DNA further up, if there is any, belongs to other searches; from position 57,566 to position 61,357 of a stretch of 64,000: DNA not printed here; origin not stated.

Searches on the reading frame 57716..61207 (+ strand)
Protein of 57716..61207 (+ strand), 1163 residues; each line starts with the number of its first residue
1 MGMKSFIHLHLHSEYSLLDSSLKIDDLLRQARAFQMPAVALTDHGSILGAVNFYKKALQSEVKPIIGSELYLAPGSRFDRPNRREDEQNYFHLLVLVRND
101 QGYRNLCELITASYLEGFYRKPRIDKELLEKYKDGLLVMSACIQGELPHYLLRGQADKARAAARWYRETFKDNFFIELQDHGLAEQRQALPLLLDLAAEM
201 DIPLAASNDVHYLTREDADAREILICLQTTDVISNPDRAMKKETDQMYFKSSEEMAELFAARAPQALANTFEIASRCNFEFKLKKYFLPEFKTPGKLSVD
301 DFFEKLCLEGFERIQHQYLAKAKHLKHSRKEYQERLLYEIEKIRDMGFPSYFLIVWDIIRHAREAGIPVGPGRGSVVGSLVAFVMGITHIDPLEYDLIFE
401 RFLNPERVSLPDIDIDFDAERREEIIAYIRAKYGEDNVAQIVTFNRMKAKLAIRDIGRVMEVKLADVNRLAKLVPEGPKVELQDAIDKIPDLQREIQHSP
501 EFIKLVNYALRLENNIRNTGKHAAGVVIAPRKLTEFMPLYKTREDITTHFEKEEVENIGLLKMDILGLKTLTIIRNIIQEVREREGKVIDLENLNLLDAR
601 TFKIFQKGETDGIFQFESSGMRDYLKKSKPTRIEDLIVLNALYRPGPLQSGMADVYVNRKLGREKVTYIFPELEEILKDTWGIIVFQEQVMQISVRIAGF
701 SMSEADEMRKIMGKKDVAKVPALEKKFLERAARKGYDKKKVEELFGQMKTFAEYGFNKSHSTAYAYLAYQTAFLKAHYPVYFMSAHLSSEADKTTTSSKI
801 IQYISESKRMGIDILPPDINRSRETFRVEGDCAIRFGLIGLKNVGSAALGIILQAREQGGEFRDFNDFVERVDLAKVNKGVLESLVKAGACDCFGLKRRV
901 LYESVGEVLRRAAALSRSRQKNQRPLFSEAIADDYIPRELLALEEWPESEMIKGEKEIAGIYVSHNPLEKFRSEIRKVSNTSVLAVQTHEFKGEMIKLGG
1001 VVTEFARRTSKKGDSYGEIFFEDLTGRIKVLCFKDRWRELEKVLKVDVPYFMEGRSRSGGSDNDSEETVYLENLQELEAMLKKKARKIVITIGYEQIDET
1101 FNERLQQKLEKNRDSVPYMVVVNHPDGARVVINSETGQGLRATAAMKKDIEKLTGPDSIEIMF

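Call 69: search_protein_families(library=pfam, proteins=[window:57716-61207:+], max_evalue=0.00001)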
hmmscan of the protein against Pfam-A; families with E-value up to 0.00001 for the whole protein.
window:57716-61207:+ (1163 aa): 4 families
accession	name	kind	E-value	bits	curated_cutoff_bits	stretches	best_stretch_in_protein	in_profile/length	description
PF07733.18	DNA_pol3_alpha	-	3.9e-96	322.1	23.9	1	306-567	6-260/260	Bacterial DNA polymerase III alpha NTPase domain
PF17657.6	DNA_pol3_finger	-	1.2e-59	200.8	22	1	570-734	1-165/166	Bacterial DNA polymerase III alpha subunit finger domain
PF02811.25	PHP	-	2.6e-55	187.6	26.4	1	8-181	1-164/164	PHP domain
PF14579.12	HHH_6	-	2.2e-29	101.9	25.6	1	811-900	1-89/90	Helix-hairpin-helix motif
